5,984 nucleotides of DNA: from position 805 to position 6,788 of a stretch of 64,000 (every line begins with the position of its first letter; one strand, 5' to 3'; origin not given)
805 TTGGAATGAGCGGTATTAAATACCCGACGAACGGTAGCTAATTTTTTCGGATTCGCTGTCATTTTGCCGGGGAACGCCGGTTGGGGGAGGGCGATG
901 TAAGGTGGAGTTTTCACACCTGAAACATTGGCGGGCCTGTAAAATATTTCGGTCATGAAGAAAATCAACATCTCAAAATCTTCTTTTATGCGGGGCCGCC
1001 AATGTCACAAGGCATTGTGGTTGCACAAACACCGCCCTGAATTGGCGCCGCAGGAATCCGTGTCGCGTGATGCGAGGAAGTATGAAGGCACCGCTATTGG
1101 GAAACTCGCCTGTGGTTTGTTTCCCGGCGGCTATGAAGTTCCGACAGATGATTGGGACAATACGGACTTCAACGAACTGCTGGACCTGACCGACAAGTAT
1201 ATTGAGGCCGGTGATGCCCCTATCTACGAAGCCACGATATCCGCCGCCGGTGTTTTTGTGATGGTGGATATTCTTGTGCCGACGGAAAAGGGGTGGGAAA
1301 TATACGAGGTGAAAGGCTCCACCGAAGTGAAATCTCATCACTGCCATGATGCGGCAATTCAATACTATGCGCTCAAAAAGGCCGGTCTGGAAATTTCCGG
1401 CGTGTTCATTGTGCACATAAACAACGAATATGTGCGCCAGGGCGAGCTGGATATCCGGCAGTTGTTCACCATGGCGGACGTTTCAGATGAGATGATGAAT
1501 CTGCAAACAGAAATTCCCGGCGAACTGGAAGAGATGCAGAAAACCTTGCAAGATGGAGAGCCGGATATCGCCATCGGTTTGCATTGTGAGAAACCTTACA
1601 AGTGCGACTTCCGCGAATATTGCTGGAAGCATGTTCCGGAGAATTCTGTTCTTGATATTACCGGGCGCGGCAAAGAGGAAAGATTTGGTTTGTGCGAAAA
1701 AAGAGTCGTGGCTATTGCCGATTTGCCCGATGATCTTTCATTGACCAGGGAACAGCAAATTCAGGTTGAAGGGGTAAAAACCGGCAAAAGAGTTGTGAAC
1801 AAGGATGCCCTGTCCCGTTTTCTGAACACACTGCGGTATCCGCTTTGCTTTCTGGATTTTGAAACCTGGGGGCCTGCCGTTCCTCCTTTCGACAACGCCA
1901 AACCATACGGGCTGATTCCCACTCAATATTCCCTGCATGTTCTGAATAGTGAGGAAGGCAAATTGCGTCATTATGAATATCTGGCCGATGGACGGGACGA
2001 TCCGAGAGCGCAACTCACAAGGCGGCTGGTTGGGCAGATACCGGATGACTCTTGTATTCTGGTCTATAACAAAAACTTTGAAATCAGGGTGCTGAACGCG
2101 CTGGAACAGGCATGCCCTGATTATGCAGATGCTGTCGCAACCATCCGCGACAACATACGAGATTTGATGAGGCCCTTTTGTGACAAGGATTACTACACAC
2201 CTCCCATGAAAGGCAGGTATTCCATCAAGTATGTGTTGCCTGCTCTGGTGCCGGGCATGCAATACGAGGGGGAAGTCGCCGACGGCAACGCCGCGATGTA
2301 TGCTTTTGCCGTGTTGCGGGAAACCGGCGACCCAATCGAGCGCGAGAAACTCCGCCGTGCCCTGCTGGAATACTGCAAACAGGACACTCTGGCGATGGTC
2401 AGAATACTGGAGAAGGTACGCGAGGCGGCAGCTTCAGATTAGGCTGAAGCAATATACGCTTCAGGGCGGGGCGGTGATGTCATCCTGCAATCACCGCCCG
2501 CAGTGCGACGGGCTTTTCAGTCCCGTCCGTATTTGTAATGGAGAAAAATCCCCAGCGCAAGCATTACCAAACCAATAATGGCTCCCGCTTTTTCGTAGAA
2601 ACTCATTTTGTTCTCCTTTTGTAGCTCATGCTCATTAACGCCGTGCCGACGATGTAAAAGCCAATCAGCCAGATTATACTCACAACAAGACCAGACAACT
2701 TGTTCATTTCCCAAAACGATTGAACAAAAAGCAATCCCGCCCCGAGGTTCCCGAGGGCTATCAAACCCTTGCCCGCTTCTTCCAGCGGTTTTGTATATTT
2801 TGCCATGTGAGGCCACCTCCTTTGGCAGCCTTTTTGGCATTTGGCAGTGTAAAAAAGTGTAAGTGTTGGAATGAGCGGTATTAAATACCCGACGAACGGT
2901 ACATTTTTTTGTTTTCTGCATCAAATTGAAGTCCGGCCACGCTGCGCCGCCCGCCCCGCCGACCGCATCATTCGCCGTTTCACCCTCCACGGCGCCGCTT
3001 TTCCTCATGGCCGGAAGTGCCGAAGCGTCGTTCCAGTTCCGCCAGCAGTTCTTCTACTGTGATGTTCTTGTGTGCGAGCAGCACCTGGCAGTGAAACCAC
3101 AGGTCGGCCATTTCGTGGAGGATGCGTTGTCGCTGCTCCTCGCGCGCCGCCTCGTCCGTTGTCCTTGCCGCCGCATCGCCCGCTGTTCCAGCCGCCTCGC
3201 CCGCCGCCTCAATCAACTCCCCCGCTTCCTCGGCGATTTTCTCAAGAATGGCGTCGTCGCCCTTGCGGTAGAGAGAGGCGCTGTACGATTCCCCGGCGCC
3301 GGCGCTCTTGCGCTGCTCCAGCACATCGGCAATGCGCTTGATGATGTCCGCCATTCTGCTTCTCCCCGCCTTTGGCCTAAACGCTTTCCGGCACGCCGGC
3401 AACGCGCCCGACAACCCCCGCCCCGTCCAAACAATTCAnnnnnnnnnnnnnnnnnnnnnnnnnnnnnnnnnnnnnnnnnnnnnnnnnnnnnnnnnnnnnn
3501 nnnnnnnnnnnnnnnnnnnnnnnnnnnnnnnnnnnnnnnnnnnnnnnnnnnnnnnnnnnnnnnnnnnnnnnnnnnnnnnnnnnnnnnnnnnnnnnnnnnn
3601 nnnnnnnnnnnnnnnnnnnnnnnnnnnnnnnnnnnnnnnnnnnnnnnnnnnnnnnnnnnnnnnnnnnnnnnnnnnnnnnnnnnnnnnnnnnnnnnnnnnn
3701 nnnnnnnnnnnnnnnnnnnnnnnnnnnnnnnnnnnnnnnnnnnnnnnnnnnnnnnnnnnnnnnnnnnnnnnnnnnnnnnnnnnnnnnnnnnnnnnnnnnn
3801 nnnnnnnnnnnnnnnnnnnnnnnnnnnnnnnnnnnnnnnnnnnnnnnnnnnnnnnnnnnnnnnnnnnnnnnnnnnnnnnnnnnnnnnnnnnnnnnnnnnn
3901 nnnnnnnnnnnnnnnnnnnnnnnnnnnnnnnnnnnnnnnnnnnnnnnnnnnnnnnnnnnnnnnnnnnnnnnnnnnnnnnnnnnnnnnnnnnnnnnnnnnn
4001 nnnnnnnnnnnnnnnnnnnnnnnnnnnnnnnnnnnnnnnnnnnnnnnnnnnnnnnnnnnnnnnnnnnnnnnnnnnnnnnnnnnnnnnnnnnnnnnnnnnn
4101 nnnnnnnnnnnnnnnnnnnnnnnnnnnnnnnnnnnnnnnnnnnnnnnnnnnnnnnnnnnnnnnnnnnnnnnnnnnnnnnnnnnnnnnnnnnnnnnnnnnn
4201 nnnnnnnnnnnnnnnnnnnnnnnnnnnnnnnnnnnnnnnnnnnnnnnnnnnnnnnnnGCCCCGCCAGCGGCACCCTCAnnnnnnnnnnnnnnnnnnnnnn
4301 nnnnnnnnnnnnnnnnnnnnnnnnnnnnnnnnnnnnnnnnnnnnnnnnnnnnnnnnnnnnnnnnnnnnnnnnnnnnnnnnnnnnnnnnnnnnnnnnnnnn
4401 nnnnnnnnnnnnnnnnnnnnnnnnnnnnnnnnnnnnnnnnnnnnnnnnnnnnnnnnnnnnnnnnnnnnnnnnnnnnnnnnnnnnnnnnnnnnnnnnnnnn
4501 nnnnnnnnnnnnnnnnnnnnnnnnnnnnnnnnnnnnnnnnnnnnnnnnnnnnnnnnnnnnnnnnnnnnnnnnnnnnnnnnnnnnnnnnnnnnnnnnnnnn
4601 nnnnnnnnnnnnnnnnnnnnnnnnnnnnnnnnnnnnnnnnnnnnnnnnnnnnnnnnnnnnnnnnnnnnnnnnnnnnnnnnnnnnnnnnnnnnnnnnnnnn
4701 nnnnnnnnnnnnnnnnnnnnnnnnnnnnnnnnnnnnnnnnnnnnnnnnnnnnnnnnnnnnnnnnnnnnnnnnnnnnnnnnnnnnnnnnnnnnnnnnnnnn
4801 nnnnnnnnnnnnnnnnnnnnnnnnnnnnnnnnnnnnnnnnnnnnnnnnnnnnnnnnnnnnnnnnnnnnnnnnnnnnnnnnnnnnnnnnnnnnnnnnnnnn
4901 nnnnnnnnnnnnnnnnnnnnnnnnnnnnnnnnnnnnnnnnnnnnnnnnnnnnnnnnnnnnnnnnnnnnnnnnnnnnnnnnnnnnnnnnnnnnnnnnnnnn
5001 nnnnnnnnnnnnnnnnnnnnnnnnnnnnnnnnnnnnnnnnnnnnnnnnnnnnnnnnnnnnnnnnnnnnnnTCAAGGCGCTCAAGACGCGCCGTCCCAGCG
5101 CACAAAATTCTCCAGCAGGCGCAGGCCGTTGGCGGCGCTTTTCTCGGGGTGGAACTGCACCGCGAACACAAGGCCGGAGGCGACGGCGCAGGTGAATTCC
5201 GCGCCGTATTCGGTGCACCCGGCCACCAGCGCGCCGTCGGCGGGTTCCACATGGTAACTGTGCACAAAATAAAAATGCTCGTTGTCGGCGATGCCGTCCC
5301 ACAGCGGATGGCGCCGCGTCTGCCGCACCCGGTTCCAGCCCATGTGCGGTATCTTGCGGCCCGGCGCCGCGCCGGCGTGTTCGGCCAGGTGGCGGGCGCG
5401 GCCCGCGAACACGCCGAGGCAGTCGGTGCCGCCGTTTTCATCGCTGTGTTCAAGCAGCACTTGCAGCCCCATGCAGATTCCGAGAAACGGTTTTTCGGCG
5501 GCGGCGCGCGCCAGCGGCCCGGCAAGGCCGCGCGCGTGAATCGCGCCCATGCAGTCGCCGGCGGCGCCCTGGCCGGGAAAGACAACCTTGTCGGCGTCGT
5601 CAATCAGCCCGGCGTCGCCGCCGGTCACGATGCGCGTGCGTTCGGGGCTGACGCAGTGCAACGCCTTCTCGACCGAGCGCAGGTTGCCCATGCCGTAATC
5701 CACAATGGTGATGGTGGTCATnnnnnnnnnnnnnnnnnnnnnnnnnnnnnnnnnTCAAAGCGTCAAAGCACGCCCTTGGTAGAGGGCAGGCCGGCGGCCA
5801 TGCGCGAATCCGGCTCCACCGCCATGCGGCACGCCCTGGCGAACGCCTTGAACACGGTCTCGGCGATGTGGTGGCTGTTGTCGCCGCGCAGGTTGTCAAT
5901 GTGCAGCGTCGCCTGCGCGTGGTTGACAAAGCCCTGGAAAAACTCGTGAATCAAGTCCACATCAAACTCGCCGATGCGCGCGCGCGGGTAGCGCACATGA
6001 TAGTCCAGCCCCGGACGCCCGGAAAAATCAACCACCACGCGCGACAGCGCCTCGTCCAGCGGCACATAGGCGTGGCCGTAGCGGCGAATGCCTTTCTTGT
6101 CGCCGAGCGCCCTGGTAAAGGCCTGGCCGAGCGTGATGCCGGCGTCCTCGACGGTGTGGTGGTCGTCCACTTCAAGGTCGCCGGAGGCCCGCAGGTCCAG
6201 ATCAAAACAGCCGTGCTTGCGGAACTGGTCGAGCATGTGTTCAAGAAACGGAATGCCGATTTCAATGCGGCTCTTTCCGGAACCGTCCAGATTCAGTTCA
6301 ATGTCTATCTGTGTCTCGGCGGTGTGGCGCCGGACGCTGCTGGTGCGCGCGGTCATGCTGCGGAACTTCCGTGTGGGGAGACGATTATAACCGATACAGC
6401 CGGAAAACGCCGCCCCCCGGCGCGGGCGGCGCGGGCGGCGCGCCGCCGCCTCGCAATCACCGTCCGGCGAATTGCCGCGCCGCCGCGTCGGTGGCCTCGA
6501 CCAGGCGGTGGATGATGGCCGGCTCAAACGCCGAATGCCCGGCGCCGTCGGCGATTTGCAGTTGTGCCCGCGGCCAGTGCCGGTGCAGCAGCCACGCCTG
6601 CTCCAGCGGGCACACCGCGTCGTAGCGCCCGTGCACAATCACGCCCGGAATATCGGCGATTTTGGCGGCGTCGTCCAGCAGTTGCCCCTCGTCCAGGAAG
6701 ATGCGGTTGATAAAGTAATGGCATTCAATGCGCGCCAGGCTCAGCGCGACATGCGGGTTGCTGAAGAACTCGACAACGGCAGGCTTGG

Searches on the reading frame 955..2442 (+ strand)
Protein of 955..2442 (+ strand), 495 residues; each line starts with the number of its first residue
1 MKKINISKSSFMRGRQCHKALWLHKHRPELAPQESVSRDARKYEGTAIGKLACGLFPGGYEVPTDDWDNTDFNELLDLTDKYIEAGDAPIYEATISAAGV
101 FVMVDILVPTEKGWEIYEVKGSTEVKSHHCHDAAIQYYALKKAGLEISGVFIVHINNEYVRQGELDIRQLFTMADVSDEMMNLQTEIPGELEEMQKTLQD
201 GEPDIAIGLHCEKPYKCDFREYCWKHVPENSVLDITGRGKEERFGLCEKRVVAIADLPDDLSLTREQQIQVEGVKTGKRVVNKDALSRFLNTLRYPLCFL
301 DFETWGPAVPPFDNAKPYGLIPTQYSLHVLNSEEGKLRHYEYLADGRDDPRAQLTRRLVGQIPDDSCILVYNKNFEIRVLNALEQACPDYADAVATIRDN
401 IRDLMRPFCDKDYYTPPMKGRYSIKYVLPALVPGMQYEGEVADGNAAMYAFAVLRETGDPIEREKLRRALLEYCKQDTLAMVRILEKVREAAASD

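Call 71: search_protein_families(library=pfam, proteins=[window:955-2442:+], max_evalue=0.00001)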
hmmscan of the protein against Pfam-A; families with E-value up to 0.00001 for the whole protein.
window:955-2442:+ (495 aa): 2 families
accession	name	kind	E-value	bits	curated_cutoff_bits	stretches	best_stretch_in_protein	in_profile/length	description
PF11074.14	DUF2779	-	6.9e-37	127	23.3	1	298-423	1-126/126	Domain of unknown function(DUF2779)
PF13482.12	RNase_H_2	-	7.4e-07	29.7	22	1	325-488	18-164/165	RNase_H superfamily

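Call 93: find_encoding_contigs(protein=window:955-2442:+, flank=10000, max_places=2)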
Protein window:955-2442:+ (495 aa): 3 contigs read that carry it; 1 place shown.
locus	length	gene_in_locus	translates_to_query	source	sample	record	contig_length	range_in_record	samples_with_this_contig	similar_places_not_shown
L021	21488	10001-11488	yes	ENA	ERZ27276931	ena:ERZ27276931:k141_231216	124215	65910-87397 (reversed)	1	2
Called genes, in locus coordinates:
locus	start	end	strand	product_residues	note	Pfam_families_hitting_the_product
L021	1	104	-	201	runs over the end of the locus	-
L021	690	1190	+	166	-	-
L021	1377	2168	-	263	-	PF01790:LGT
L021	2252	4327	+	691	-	PF03190:Thioredox_DsbH, PF13899:Thioredoxin_7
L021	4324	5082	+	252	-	PF01553:Acyltransferase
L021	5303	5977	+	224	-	-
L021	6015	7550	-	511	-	PF01676:Metalloenzyme, PF06415:iPGM_N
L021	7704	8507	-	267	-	PF00902:TatC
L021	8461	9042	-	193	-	PF02416:TatA_B_E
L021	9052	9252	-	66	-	PF02416:TatA_B_E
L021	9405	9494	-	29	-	-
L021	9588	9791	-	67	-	-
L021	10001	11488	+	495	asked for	PF11074:DUF2779, PF13482:RNase_H_2 (weak)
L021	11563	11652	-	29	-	-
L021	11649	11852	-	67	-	-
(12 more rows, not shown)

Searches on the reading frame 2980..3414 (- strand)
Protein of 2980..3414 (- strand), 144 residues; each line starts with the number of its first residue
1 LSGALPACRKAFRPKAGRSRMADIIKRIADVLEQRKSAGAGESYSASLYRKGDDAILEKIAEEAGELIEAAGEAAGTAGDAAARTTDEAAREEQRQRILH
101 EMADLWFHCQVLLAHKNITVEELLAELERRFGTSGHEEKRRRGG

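Call 71: search_protein_families(library=pfam, proteins=[window:2980-3414:-], max_evalue=0.00001)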
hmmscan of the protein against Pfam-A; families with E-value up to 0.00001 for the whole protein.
window:2980-3414:- (144 aa): 1 family
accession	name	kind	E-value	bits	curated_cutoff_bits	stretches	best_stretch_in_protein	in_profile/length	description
PF01503.22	PRA-PH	-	7.6e-15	55.5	21.3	1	27-130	3-85/86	Phosphoribosyl-ATP pyrophosphohydrolase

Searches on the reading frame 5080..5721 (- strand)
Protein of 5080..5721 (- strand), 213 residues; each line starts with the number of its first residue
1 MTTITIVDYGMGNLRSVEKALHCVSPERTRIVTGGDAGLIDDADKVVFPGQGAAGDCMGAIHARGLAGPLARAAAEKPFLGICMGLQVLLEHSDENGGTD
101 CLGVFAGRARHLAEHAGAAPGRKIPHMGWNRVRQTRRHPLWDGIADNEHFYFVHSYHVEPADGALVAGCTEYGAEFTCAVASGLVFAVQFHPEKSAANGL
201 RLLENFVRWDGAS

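Call 71: search_protein_families(library=pfam, proteins=[window:5080-5721:-], max_evalue=0.00001)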
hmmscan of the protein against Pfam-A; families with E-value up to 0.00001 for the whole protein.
window:5080-5721:- (213 aa): 1 family
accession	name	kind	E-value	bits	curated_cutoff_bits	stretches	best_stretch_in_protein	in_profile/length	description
PF00117.34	GATase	-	2.8e-17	63.4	22.8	1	46-207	47-187/190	Glutamine amidotransferase class-I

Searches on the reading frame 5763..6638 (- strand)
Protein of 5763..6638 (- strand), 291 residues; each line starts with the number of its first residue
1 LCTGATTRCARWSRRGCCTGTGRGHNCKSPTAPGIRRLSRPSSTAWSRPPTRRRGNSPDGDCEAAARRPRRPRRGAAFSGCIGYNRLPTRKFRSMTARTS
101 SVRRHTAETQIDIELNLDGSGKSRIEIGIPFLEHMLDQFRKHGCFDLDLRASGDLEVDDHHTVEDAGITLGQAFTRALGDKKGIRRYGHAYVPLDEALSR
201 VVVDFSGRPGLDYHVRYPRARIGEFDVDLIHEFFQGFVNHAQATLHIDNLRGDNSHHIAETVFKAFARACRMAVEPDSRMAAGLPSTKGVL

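Call 71: search_protein_families(library=pfam, proteins=[window:5763-6638:-], max_evalue=0.00001)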
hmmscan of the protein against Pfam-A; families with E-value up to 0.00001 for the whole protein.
window:5763-6638:- (291 aa): 1 family
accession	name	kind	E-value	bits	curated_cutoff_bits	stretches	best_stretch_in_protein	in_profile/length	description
PF00475.24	IGPD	-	9.1e-64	214.4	27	1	128-269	2-143/144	Imidazoleglycerol-phosphate dehydratase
